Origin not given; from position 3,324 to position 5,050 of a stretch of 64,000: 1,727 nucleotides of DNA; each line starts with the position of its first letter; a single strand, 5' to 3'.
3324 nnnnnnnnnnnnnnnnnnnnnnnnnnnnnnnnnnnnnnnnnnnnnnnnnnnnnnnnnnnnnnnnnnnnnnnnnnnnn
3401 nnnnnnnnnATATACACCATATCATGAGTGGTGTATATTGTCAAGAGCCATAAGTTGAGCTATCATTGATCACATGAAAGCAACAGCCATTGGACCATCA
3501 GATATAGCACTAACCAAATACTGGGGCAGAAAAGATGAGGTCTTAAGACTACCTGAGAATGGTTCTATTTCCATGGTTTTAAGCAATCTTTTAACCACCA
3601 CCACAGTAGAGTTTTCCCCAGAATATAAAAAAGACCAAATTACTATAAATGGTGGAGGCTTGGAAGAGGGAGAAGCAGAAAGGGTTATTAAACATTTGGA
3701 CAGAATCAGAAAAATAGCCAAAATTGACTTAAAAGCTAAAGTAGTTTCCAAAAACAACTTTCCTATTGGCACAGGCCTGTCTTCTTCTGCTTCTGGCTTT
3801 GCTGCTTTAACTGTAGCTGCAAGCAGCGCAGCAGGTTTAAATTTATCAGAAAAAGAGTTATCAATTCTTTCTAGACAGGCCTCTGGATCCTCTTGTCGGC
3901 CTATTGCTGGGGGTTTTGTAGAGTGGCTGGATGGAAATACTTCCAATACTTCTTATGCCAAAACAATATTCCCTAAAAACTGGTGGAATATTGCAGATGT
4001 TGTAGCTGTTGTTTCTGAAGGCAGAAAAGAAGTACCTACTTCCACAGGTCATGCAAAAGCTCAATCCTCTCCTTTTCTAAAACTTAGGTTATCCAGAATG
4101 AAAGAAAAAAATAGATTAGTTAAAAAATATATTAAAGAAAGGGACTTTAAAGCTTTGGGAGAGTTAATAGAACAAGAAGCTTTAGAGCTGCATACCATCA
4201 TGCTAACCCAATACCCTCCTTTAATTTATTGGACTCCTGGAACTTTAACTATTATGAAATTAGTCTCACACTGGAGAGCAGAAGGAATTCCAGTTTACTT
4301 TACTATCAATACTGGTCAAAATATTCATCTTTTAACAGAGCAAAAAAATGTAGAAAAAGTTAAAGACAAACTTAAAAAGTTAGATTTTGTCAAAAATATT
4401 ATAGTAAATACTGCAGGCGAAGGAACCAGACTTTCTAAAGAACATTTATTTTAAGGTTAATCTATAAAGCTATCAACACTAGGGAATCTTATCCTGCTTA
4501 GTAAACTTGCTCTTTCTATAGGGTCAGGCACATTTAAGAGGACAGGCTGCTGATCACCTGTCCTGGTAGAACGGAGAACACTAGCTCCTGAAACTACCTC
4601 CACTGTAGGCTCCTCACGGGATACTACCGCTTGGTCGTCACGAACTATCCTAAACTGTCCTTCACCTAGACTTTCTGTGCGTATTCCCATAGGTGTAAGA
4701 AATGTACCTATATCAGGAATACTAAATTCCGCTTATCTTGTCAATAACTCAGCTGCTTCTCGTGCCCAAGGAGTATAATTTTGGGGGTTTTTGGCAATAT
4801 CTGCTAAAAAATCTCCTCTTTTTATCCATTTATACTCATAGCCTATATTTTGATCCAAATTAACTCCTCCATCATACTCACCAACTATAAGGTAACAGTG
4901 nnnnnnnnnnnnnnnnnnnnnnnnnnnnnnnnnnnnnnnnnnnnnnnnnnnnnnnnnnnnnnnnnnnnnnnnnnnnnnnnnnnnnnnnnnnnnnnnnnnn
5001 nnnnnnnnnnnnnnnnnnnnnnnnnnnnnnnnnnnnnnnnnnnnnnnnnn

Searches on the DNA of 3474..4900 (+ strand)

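Call 5: search_rna_families(source=window, start=4300, end=4900, threshold=evalue, max_evalue=10)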
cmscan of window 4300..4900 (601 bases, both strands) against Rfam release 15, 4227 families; matches with E-value up to 10: 2.
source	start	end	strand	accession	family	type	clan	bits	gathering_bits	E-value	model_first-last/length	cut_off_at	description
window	4300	4338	-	RF00526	snoMe28S-U3344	Gene; snRNA; snoRNA; CD-box;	-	16.2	50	8.8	1-39/83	3'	Small nucleolar RNA Me28S-U3344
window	4790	4857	+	RF02350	psRNA6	Gene; sRNA;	-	11.7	60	0.73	1-333/333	no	Nitrosomonas sRNA psRNA6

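Call 58: search_rna_families(sources=[L007, L013, L096, L118, L140, L141, L021, L020, L003, L006, L018, L002], threshold=gathering)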
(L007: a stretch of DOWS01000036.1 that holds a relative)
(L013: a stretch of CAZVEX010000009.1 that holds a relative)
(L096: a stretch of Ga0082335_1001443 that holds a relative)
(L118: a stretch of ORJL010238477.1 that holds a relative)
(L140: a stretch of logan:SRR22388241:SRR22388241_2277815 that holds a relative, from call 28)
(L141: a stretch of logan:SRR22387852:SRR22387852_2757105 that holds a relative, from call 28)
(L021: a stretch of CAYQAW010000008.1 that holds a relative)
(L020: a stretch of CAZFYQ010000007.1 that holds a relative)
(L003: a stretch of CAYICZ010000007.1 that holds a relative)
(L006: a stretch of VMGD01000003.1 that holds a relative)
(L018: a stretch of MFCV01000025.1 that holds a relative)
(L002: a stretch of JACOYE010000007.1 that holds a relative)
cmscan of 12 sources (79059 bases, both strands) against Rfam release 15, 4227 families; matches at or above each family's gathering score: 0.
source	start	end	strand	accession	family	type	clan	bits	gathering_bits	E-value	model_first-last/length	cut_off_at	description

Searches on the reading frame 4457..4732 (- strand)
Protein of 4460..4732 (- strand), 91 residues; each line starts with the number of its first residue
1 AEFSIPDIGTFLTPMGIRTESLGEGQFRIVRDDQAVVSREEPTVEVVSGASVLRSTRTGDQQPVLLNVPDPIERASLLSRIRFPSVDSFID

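Call 7: search_protein_families(library=pfam, proteins=[window:4457-4690:-], max_evalue=0.1)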
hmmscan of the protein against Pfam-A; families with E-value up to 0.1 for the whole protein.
window:4457-4690:- (77 aa): 0 families

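Call 11: find_homologous_proteins(query=window:4457-4690:-, max_evalue=0.01)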
Query window:4457-4690:- (77 aa): 1 proteins with E <= 0.01 among 4 candidates.
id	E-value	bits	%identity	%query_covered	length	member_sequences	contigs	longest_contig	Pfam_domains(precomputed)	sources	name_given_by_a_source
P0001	1.3e-40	153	100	100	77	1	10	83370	-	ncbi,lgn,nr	ncbi:hypothetical protein HY383_04420 [Candidatus Daviesbacteria bacterium]|nr:hypothetical protein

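Call 14: find_encoding_contigs(protein=P0001, flank=3000, max_places=10)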
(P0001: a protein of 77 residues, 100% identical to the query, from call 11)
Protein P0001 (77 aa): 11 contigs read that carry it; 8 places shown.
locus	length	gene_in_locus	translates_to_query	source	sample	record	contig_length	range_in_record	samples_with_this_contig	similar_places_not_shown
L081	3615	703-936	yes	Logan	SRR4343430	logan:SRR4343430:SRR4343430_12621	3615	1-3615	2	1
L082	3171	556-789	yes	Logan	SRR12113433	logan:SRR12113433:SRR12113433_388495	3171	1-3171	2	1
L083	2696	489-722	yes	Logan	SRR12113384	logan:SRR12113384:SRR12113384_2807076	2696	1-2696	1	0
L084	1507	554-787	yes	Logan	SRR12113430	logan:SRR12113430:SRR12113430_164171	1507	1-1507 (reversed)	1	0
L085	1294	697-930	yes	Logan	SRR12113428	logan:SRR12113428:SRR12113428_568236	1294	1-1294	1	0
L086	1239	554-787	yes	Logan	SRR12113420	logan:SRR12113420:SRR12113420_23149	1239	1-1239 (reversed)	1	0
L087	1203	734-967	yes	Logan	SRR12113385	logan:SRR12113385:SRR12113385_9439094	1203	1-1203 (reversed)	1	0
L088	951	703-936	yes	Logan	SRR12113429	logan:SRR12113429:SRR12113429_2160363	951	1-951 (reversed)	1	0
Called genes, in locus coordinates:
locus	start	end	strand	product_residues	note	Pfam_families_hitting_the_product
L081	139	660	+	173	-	PF00293:NUDIX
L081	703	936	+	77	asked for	-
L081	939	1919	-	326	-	PF22700:MVD-like_N, PF00288:GHMP_kinases_N, PF18376:MDD_C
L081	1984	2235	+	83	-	PF01402:RHH_1 (faint)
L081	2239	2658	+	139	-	PF01850:PIN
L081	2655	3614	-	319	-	?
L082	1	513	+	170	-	?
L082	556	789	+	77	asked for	-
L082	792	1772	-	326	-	PF22700:MVD-like_N, PF00288:GHMP_kinases_N, PF18376:MDD_C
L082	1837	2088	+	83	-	PF01402:RHH_1 (faint)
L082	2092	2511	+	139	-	PF01850:PIN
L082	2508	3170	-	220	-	?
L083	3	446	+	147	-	?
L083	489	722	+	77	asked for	-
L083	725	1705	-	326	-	PF22700:MVD-like_N, PF00288:GHMP_kinases_N, PF18376:MDD_C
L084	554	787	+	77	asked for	-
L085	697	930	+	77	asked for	-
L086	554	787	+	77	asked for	-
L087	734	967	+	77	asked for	-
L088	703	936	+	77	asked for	-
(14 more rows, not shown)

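Call 24: find_related_loci(query=window:4460-4690:-, collection=metagenome_contigs, flank=3000)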
Query window:4460-4690:- (77 aa) in metagenome_contigs; peptide patterns used: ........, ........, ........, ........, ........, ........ (x = any residue, [..] = any of these).
600 stretches matched a pattern, but none encodes a relative of the query by tblastn (E <= 1e-3).

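Call 26: search_protein_representatives(protein=window:4460-4732:-)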
Query: 91 residues. Proteins with E-value up to 0.001 (for the whole library): 1; up to 1e-10: 1; up to 1e-30: 0. The best 1 are listed.
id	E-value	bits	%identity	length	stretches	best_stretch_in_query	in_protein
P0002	2.8e-13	65.8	55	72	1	15-85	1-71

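Call 28: find_encoding_contigs(protein=P0002, flank=4000, max_places=10)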
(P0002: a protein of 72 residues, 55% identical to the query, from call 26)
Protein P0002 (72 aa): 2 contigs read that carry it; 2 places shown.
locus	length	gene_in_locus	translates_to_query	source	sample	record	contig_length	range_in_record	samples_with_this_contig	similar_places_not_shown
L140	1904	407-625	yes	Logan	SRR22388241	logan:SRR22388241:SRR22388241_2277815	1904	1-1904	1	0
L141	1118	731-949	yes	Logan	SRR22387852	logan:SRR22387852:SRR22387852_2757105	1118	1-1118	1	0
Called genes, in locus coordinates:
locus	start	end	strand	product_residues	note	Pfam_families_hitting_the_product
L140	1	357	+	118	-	?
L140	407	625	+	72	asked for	-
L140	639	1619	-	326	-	PF22700:MVD-like_N, PF00288:GHMP_kinases_N, PF18376:MDD_C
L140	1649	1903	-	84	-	?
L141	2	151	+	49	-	?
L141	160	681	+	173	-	PF00293:NUDIX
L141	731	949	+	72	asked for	-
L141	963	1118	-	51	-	?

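Call 34: find_homologous_proteins(query=A2, max_evalue=1)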
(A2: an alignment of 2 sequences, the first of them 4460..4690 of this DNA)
Query A2 (2 sequences) (77 aa, profile of the alignment): 2 proteins with E <= 1 among 7 candidates.
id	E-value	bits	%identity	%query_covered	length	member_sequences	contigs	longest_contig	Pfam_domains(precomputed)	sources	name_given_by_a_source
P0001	4.5e-42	159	100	100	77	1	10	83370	-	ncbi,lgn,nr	ncbi:hypothetical protein HY383_04420 [Candidatus Daviesbacteria bacterium]|nr:hypothetical protein 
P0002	4.3e-39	150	54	94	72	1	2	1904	-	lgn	-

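Call 36: search_protein_families(library=ncbifam, proteins=[window:4460-4690:-, P0002], max_evalue=10)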
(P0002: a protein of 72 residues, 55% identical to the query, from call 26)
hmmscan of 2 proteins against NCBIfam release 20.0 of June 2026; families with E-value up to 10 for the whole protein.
window:4460-4690:- (77 aa): 0 families

P0002 (72 aa): 0 families

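Call 37: search_protein_families(library=phrogs, proteins=[window:4460-4690:-, P0002], max_evalue=10)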
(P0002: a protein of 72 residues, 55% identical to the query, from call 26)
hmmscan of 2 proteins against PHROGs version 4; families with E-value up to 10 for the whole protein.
window:4460-4690:- (77 aa): 0 families

P0002 (72 aa): 0 families

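Call 38: search_solved_structures(query=A2, max_evalue=10)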
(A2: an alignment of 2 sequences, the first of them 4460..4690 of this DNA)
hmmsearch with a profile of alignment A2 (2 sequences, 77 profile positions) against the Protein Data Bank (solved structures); distinct sequences matched with E-value up to 10: 0.

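Call 42: predict_structure(alignment_id=A2)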
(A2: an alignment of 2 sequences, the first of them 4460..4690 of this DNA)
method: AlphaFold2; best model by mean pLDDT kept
length: 77 residues; sequences in the alignment: 2
mean_pLDDT: 62.6   pTM: 0.27
mean pLDDT of the five models: 62.6, 58.3, 57.1, 55.4, 50.6
residues with pLDDT >= 90: 0; 70-90: 19; 50-70: 50; < 50: 8
segments of 3 or more residues with pLDDT < 50: 70-77
pLDDT, mean of each block of 10 residues (from residue 1): 76 78 58 61 55 65 61 40
secondary structure, 60 per line:
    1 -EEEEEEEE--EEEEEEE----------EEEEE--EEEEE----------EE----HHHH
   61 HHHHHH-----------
elements in order: E2-9 E12-18 E29-33 E36-40 H57-66

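Call 48: fold_search(model_id=the predicted structure, library=pdb)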
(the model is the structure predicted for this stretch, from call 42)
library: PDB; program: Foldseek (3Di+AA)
matches with E <= 10: 52; with E <= 0.001: 0
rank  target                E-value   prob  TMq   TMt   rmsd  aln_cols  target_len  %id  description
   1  6d07_B                3.2e+00  0.06  0.18  0.25   9.1        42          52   21  Crystal structure of the complex between human chromobox homolog 1 (CBX1) and H3K9me3 peptide (released 2019-04-10)
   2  3f2u                  4.8e+00  0.04  0.17  0.24   9.5        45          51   22  Crystal structure of human chromobox homolog 1 (CBX1) (released 2008-11-25)
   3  8y6v_I                5.1e+00  0.07  0.23  0.43   9.3        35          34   17  Near-atomic structure of icosahedrally averaged jumbo bacteriophage PhiKZ capsid (released 2024-08-14)
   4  8q2m_AA               5.1e+00  0.06  0.25  0.29  13.9        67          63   15  18mer DNA mimic Foldamer with an Aliphatic linker in complex with Sac7d V26A/M29A protein (released 2023-08-23)
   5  6o5b_I                5.8e+00  0.06  0.22  0.20   5.6        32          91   19  Monomer of a cation channel (released 2019-05-22)
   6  8rkg_D                5.8e+00  0.03  0.19  0.10  14.2        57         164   10  Crystal structure of tetrameric collagenase-cleaved Xenopus ZP2-N2N3 (cleaved xZP2-N2N3) (released 2024-03-13)
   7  9cro_I                6.2e+00  0.08  0.28  0.19   8.2        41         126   15  Post-targeting aCascade Type IA CRISPR-Cas Surveillance Complexes (released 2025-08-13)
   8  6jx7_A                6.2e+00  0.04  0.20  0.02  11.9        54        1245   13  Cryo-EM structure of spike protein of feline infectious peritonitis virus strain UU4 (released 2020-01-15)
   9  3zvk_E                6.2e+00  0.03  0.20  0.26  12.4        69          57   12  Crystal structure of VapBC2 from Rickettsia felis bound to a DNA fragment from their promoter (released 2011-12-14)
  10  6o58_A                6.6e+00  0.07  0.26  0.09   6.1        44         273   16  Human MCU-EMRE complex, dimer of channel (released 2019-05-22)
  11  8qhu_k                6.6e+00  0.03  0.19  0.19   8.1        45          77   24  CRYO-EM STRUCTURE OF LEISHMANIA MAJOR 80S RIBOSOME : LM32Cs1C1 snoRNA overexpression (released 2025-02-12)
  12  8iue_V                6.6e+00  0.03  0.23  0.07   9.1        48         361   10  RNA polymerase III pre-initiation complex melting complex 1 (released 2023-05-24)
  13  4rs4_B                7.0e+00  0.08  0.26  0.07   5.3        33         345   18  Crystal structure and mutational analysis of the endoribonuclease from human coronavirus 229E (released 2015-11-11)
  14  8d34_A                7.0e+00  0.08  0.25  0.06   2.0        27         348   18  Crystal Structure of SARS CoV-2 NSP15 Endroribonuclease H250A (released 2023-06-14)
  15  6k7x_C                7.0e+00  0.07  0.28  0.09   6.0        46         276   20  Human MCU-EMRE complex (released 2020-09-09)
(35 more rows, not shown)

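Call 51: search_protein_families(library=pfam, proteins=[P0002], max_evalue=1)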
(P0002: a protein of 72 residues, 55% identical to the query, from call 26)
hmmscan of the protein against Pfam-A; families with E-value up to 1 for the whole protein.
P0002 (72 aa): 0 families

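Call 61: search_protein_families(library=padloc, proteins=[window:4460-4690:-, P0002], max_evalue=10)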
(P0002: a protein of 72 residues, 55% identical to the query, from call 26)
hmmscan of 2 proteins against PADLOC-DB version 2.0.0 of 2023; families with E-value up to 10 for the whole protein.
window:4460-4690:- (77 aa): 0 families

P0002 (72 aa): 0 families

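Call 67: find_related_loci(query=A2, collection=viral_contigs, flank=3000)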
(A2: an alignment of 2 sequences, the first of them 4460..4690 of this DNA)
Query A2 (77 aa) in viral_contigs; peptide patterns used: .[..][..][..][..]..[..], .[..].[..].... (x = any residue, [..] = any of these).
42 stretches matched a pattern, but none encodes a relative of the query by tblastn (E <= 1e-3).

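Call 68: search_dna_similar(query=window:4460-4690:-, collection=phages, mode=protein, max_evalue=1)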
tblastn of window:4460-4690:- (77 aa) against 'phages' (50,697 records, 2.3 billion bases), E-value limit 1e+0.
No match.
